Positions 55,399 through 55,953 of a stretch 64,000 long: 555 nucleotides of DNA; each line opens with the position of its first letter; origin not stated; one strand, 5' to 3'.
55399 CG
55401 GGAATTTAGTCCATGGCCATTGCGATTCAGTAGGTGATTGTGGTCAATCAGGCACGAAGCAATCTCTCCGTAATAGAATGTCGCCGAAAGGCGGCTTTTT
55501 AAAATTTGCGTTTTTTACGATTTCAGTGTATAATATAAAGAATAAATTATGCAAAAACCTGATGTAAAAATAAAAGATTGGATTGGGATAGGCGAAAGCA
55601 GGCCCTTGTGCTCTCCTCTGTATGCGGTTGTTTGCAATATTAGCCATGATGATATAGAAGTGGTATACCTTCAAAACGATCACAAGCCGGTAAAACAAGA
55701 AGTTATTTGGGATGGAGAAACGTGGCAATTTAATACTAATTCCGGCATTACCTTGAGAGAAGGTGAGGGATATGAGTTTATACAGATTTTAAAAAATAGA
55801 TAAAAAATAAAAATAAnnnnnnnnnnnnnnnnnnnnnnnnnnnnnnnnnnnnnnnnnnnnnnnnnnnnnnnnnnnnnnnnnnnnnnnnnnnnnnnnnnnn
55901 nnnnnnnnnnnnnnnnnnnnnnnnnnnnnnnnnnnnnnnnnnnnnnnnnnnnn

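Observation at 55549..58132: AT-rich cassette of six tightly packed small orphan ORFs ending in an NYN ribonuclease: candidate uncharacterised accessory system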

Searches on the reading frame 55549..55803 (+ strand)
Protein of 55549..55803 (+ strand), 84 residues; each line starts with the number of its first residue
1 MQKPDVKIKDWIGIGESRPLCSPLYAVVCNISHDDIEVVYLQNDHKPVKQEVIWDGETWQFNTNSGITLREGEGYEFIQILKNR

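Call 3: search_protein_families(library=pfam, proteins=[window:55549-55803:+], max_evalue=1)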
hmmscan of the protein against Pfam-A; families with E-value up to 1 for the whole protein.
window:55549-55803:+ (84 aa): 0 families

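Call 4: search_protein_families(library=padloc, proteins=[window:55549-55803:+], max_evalue=1)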
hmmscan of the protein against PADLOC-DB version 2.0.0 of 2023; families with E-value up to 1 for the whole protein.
window:55549-55803:+ (84 aa): 0 families

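Call 5: search_protein_families(library=phrogs, proteins=[window:55549-55803:+], max_evalue=1)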
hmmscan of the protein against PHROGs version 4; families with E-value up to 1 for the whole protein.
window:55549-55803:+ (84 aa): 3 families
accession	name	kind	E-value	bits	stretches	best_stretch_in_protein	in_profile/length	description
phrog_13823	-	unknown function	0.21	12.6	0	25-53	25-53/56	-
phrog_38788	-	unknown function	0.26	12.5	1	50-73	8-29/82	-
phrog_38389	-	unknown function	0.28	12.4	1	35-78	28-74/82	-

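Call 35: list_cluster_members(proteins=[window:55549-55803:+, window:55817-56170:+, window:56192-56407:+, window:56424-56747:+, window:56767-57129:+, window:57227-57598:+, window:57605-58132:+, window:58298-59977:+])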
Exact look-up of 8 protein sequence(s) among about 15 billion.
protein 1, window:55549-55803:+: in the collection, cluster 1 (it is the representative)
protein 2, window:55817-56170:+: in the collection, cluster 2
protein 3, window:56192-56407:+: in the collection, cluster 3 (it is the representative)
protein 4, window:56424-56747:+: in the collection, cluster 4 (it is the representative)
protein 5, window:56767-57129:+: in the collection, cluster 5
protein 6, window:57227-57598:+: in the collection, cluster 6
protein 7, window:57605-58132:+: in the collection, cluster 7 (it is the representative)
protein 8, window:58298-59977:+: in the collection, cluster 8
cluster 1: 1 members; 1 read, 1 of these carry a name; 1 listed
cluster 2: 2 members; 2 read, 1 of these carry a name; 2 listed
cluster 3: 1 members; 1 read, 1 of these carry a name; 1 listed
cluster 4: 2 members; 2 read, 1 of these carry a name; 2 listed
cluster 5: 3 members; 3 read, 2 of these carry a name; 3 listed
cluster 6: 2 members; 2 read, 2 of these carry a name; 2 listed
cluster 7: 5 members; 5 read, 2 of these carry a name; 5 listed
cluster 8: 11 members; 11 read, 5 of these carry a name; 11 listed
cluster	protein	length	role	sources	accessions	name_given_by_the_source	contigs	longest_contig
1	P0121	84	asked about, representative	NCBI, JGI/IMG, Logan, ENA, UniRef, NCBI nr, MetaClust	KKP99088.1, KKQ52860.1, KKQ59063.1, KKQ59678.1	MAG: hypothetical protein US71_C0001G0063 [Parcubacteria group bacterium ... | Uncharacterized protein n=1 Tax=Candidatus Magasanikbacteria bacterium GW2011_GWE2_42_7 ... | MAG: hypothetical protein US06_C0001G0062 [Parcubacteria group bacterium ...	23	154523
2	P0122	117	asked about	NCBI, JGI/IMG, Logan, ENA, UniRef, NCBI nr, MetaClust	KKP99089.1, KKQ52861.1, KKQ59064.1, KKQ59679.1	MAG: hypothetical protein US71_C0001G0064 [Parcubacteria group bacterium ... | Uncharacterized protein n=1 Tax=Candidatus Magasanikbacteria bacterium GW2011_GWE2_42_7 ... | MAG: hypothetical protein US06_C0001G0063 [Parcubacteria group bacterium ...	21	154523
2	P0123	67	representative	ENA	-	-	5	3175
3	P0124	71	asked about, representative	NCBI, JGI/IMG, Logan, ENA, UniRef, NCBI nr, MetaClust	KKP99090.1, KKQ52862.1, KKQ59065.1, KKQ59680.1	MAG: hypothetical protein US71_C0001G0065 [Parcubacteria group bacterium ... | Uncharacterized protein n=1 Tax=Candidatus Magasanikbacteria bacterium GW2011_GWE2_42_7 ... | MAG: hypothetical protein US06_C0001G0064 [Parcubacteria group bacterium ...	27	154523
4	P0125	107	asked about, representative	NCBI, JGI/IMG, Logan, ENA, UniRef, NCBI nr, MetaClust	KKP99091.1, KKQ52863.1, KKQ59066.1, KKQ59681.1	MAG: hypothetical protein US71_C0001G0066 [Parcubacteria group bacterium ... | Uncharacterized protein n=1 Tax=Candidatus Magasanikbacteria bacterium GW2011_GWE2_42_7 ... | MAG: hypothetical protein US06_C0001G0065 [Parcubacteria group bacterium ...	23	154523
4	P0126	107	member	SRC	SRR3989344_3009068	-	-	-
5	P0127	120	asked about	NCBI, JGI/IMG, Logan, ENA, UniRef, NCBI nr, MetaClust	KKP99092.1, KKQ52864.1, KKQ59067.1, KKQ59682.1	MAG: hypothetical protein US71_C0001G0067 [Parcubacteria group bacterium ... | Uncharacterized protein n=1 Tax=Candidatus Magasanikbacteria bacterium GW2011_GWE2_42_7 ... | MAG: hypothetical protein US06_C0001G0066 [Parcubacteria group bacterium ...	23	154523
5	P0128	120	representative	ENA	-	-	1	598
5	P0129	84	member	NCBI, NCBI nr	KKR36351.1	MAG: hypothetical protein UT69_C0025G0004 [Candidatus Yanofskybacteria bacterium ...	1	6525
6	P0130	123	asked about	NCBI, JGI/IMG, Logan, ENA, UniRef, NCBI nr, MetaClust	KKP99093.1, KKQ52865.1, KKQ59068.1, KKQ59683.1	MAG: hypothetical protein US71_C0001G0068 [Parcubacteria group bacterium ... | Uncharacterized protein n=1 Tax=Candidatus Magasanikbacteria bacterium GW2011_GWE2_42_7 ... | MAG: hypothetical protein US06_C0001G0067 [Parcubacteria group bacterium ...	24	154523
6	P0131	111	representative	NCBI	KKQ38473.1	MAG: hypothetical protein US56_C0042G0001, partial [Candidatus Moranbacteria bacterium ...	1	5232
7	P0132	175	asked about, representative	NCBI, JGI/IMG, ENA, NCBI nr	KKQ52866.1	MAG: hypothetical protein US71_C0001G0069 [Parcubacteria group bacterium ...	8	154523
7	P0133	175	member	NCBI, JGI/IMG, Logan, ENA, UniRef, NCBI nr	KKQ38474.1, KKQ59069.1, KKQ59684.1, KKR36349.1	MAG: hypothetical protein US79_C0001G0068 [Parcubacteria group bacterium ... | NYN domain-containing protein n=1 Tax=Candidatus Magasanikbacteria bacterium ... | MAG: hypothetical protein US56_C0042G0002 [Candidatus Moranbacteria bacterium ...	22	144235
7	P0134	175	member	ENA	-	-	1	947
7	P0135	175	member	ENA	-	-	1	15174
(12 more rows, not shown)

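Call 39: find_related_loci(query=window:55549-55803:+, collection=viral_contigs, flank=8000)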
Query window:55549-55803:+ (84 aa) in viral_contigs; peptide patterns used: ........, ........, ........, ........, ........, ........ (x = any residue, [..] = any of these).
1 stretches matched a pattern, but none encodes a relative of the query by tblastn (E <= 1e-3).

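Call 58: search_protein_families(library=ncbifam, proteins=[window:55549-55803:+], max_evalue=1)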
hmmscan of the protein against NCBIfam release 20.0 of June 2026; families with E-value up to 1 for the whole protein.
window:55549-55803:+ (84 aa): 0 families

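Call 71: find_encoding_contigs(protein=P0133, flank=5000, max_places=10)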
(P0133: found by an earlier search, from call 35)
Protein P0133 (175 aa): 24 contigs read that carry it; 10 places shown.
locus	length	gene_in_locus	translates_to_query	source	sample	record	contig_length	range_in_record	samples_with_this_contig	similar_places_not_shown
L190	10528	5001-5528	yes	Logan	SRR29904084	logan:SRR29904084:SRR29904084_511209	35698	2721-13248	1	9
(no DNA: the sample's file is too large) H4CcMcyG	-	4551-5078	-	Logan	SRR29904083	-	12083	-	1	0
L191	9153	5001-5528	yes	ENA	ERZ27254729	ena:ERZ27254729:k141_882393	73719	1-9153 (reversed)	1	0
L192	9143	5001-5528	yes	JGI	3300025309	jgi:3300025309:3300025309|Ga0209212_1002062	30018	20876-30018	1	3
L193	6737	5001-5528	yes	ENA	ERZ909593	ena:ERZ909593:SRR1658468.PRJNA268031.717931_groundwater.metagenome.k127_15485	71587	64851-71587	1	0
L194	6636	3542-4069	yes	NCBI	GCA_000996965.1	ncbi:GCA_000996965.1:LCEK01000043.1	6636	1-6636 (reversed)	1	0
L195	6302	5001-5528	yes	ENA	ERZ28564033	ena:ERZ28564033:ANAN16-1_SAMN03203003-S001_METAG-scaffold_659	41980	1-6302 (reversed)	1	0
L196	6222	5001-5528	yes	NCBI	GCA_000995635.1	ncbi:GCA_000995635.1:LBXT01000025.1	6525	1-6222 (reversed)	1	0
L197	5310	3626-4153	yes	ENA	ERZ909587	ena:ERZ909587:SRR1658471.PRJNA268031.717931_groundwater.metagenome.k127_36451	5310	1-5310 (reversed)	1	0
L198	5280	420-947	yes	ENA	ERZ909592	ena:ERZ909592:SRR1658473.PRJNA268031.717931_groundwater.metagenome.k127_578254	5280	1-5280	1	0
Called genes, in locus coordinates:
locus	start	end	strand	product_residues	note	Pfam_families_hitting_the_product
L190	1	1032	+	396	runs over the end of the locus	PF00270:DEAD, PF04851:ResIII, PF00271:Helicase_C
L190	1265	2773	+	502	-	PF03193:RsgA_GTPase (faint), PF00005:ABC_tran, PF02463:SMC_N (faint), PF13191:AAA_16 (faint), PF13401:AAA_22 (faint), PF13555:AAA_29 (faint), PF20720:nSTAND3 (faint), PF00005:ABC_tran, +1 more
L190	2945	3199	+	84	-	-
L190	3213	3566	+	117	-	-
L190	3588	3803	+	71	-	-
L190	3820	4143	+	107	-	-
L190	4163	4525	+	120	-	-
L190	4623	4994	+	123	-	-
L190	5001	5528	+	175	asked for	PF01936:NYN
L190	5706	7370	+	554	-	PF05970:PIF1, PF13245:AAA_19, PF13401:AAA_22 (weak), PF13604:AAA_30, PF21530:Pif1_2B_dom (weak), PF14493:HTH_40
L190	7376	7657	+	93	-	PF01541:GIY-YIG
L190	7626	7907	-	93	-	PF01479:S4 (weak)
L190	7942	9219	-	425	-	PF00070:Pyr_redox (faint), PF00890:FAD_binding_2, PF01134:GIDA (faint), PF01266:DAO (faint), PF03486:HI0933_like, PF07992:Pyr_redox_2, PF12831:FAD_oxidored, PF22780:HI0933_like_1st, +3 more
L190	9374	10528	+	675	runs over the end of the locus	PF08206:OB_RNB, PF17849:OB_Dis3, PF17876:CSD2, PF00773:RNB, PF00575:S1 (weak)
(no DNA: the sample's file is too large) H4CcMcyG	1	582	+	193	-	?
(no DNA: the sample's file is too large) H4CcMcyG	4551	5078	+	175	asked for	PF01936:NYN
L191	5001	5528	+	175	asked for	PF01936:NYN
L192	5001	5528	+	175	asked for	PF01936:NYN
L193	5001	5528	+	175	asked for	PF01936:NYN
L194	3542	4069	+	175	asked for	PF01936:NYN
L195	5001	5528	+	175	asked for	PF01936:NYN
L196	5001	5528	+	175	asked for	PF01936:NYN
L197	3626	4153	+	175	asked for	PF01936:NYN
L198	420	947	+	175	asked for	PF01936:NYN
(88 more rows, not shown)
